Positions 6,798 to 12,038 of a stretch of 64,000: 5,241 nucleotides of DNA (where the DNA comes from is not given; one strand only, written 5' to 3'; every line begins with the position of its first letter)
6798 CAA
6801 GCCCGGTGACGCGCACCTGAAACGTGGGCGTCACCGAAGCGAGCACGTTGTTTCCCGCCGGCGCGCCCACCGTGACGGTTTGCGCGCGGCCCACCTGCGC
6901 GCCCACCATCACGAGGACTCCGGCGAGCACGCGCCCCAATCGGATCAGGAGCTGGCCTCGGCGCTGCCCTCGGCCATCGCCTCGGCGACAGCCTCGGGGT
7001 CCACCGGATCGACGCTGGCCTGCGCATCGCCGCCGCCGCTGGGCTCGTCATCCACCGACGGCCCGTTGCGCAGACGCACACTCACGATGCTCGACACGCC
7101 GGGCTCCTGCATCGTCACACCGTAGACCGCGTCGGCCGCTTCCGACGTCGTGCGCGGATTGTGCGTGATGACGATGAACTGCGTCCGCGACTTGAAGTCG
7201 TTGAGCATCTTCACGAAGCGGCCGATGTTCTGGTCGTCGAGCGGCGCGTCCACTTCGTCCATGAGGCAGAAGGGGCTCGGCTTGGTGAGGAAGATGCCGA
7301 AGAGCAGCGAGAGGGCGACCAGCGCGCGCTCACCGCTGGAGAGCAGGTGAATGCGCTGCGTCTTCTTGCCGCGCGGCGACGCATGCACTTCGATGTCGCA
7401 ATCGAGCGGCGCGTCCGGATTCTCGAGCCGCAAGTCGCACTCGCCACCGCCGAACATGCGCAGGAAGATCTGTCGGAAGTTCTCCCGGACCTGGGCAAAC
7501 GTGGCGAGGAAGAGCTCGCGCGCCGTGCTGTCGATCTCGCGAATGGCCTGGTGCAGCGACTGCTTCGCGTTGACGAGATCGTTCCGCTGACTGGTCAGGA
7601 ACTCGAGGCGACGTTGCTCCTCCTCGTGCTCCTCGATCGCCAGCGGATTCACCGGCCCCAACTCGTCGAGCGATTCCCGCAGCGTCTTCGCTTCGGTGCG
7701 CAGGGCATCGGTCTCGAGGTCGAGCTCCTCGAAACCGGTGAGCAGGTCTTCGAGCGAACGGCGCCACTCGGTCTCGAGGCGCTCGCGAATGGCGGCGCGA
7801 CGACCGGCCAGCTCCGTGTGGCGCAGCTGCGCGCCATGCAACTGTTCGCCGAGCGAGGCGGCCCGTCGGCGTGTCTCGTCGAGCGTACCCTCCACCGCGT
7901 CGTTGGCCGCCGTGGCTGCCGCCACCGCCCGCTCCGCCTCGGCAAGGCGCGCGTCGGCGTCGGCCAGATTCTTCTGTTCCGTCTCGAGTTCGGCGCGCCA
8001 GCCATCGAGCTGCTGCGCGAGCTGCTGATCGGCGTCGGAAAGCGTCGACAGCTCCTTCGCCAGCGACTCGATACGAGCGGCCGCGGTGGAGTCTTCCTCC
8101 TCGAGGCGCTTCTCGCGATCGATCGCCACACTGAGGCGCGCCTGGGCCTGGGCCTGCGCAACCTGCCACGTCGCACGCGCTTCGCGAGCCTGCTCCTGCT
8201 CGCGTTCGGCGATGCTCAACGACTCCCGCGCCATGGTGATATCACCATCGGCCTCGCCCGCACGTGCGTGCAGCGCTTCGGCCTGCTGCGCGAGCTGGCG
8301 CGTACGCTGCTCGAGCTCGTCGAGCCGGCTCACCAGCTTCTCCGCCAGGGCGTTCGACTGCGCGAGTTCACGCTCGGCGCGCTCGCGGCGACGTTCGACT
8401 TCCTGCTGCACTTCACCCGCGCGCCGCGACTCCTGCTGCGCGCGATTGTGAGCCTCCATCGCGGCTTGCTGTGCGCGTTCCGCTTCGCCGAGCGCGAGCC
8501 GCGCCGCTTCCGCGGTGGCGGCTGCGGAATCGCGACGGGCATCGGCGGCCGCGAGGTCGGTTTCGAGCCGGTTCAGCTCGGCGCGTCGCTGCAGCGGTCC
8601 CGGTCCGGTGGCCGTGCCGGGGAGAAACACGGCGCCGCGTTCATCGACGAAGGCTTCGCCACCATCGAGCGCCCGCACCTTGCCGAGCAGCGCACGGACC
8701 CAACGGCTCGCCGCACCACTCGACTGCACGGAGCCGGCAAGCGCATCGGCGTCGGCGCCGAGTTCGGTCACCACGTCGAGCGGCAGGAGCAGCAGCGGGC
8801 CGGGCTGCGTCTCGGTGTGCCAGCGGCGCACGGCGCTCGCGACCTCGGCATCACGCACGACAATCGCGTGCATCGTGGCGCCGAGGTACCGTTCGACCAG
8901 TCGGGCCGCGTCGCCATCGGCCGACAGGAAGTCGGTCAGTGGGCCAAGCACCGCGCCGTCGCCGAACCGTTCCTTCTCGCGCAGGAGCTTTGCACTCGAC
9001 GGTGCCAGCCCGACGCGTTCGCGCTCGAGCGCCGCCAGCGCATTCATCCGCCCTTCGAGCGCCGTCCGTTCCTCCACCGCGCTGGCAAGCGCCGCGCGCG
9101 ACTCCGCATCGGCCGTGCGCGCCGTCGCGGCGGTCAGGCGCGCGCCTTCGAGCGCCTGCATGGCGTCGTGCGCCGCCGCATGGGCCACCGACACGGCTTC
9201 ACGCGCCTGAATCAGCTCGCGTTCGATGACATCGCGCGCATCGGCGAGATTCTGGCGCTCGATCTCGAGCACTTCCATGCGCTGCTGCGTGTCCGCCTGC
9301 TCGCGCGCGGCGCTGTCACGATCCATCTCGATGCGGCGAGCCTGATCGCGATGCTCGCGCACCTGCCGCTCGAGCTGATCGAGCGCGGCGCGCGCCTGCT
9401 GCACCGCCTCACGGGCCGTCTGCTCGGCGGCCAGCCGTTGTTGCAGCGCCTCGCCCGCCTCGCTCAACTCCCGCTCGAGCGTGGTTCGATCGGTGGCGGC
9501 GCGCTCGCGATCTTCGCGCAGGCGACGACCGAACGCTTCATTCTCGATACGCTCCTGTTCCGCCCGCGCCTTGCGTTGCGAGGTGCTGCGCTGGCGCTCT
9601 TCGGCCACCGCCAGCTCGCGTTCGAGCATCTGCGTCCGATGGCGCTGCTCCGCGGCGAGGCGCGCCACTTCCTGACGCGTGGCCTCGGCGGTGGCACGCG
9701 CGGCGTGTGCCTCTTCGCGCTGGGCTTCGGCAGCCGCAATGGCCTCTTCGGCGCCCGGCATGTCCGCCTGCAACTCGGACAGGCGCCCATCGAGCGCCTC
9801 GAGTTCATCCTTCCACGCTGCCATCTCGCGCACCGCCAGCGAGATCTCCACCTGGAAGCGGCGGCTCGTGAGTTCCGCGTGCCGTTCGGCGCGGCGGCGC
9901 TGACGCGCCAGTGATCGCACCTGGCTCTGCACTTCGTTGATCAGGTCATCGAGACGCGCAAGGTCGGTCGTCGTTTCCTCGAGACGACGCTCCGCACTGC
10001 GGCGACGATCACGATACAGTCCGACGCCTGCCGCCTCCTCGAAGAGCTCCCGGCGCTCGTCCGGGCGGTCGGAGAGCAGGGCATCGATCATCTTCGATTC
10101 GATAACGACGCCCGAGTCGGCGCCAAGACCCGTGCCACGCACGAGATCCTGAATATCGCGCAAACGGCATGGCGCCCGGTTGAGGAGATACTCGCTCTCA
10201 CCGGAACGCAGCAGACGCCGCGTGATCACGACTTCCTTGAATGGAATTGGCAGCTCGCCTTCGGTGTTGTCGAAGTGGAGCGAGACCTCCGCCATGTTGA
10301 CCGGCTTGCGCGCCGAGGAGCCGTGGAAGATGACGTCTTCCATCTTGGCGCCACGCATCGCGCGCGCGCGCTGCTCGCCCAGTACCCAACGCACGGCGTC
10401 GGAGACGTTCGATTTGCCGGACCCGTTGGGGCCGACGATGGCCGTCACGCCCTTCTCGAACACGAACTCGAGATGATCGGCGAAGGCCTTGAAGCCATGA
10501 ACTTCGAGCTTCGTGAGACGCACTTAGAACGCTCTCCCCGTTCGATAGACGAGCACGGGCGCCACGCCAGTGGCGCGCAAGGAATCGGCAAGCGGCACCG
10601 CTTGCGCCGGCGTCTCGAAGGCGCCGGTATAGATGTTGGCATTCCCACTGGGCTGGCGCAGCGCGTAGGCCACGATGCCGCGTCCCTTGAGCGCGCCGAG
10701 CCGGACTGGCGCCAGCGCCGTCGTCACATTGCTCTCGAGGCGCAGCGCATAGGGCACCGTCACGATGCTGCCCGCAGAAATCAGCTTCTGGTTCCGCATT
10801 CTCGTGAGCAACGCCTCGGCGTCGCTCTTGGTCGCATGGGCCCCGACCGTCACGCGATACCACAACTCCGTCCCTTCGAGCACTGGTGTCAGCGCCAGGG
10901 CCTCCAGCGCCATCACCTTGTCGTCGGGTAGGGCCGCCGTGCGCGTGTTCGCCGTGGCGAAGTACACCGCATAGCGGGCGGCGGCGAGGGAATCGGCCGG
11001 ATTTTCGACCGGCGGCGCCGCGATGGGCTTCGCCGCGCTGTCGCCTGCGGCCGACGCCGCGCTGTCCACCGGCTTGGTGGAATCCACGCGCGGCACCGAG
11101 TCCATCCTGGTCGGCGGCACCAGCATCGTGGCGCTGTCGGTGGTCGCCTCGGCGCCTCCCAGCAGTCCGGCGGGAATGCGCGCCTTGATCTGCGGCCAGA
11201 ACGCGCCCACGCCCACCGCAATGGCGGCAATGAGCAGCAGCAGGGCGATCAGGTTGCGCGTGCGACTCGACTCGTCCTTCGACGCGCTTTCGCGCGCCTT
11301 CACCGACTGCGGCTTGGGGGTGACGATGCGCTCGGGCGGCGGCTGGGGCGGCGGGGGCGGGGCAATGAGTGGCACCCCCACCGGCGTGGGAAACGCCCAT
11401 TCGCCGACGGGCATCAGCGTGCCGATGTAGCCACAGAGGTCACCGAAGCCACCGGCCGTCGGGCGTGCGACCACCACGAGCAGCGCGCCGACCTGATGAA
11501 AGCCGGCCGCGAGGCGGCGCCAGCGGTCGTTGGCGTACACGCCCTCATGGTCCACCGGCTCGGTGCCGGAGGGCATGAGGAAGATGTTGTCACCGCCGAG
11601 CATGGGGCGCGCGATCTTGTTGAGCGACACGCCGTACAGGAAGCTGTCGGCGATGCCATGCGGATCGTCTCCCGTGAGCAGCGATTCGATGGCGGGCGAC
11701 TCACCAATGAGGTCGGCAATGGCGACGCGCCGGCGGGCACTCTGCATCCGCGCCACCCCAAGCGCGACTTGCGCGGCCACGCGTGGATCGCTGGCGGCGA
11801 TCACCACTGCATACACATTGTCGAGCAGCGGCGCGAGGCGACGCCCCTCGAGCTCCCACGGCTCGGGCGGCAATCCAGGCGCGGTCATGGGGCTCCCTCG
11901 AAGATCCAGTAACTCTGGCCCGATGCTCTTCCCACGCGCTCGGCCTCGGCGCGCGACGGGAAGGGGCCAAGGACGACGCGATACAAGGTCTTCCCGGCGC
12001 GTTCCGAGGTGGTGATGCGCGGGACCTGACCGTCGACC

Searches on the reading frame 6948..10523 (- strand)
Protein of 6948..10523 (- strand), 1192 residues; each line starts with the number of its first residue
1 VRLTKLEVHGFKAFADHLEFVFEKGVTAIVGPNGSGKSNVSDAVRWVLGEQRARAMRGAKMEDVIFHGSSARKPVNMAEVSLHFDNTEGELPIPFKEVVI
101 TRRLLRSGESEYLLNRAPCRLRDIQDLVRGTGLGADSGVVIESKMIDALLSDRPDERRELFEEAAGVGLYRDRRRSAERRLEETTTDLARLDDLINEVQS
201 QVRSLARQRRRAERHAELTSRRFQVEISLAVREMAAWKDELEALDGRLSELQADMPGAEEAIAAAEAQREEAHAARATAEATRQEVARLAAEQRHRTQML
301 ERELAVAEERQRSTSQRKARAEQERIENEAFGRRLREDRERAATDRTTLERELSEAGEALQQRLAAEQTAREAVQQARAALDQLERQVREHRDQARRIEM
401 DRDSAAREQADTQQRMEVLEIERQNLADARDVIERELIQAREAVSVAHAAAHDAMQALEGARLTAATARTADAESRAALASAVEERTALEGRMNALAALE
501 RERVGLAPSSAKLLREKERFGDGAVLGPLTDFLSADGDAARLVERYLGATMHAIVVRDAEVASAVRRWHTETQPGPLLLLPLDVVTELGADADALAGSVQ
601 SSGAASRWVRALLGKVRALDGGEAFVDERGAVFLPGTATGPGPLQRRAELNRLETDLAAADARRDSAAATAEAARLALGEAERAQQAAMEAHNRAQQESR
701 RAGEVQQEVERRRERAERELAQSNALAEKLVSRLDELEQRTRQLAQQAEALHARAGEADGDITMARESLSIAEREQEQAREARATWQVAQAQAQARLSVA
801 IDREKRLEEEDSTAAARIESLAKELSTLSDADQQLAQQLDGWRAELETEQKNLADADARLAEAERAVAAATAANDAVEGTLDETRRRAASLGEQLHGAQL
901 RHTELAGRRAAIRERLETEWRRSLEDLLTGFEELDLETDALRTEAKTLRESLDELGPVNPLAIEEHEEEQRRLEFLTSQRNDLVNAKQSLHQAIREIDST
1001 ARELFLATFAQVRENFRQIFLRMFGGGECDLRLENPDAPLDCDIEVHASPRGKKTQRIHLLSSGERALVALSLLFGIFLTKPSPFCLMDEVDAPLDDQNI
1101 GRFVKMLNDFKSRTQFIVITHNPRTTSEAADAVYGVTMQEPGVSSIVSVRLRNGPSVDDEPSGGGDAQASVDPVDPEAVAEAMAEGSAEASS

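Call 14: search_protein_families(library=pfam, proteins=[window:6948-10523:-], max_evalue=0.001)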
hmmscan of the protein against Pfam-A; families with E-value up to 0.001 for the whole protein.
window:6948-10523:- (1192 aa): 6 families
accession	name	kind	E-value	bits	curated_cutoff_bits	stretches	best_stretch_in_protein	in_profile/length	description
PF02463.25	SMC_N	-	9.6e-67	225.1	40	1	3-1144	2-219/220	RecF/RecN/SMC N terminal domain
PF13304.12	AAA_21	-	2.1e-16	61.3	27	2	969-1123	182-300/304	AAA domain, putative AbiEii toxin, Type IV TA system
PF13476.12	AAA_23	-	1.7e-15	58.6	27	1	5-217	1-185/201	AAA domain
PF13175.12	AAA_15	-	1.2e-09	38.7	32.1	1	1-288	1-192/374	AAA ATPase domain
PF13555.12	AAA_29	-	1.1e-05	25.5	27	1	3-49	1-47/61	P-loop containing region of AAA domain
PF06470.18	SMC_hinge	-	0.00013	22.7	22.5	1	525-588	4-67/116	SMC proteins Flexible Hinge Domain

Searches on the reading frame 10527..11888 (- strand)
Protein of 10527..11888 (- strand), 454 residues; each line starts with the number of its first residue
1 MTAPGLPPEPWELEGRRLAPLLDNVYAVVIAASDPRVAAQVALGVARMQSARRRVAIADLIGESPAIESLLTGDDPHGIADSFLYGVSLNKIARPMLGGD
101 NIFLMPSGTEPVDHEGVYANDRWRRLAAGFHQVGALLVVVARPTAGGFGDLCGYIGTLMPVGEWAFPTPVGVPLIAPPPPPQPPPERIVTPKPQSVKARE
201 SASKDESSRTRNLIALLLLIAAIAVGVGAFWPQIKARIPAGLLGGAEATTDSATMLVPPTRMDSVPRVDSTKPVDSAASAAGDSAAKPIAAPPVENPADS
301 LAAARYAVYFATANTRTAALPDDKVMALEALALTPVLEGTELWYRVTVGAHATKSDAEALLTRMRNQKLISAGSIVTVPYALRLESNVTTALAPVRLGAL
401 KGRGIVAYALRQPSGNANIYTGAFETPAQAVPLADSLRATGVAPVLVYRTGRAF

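Call 14: search_protein_families(library=pfam, proteins=[window:10527-11888:-], max_evalue=0.001)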
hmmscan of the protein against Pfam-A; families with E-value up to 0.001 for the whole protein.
window:10527-11888:- (454 aa): 1 family
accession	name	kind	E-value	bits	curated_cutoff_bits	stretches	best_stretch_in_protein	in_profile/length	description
PF05036.18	SPOR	-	1.7e-07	31.9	21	1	330-371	27-70/76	SPOR domain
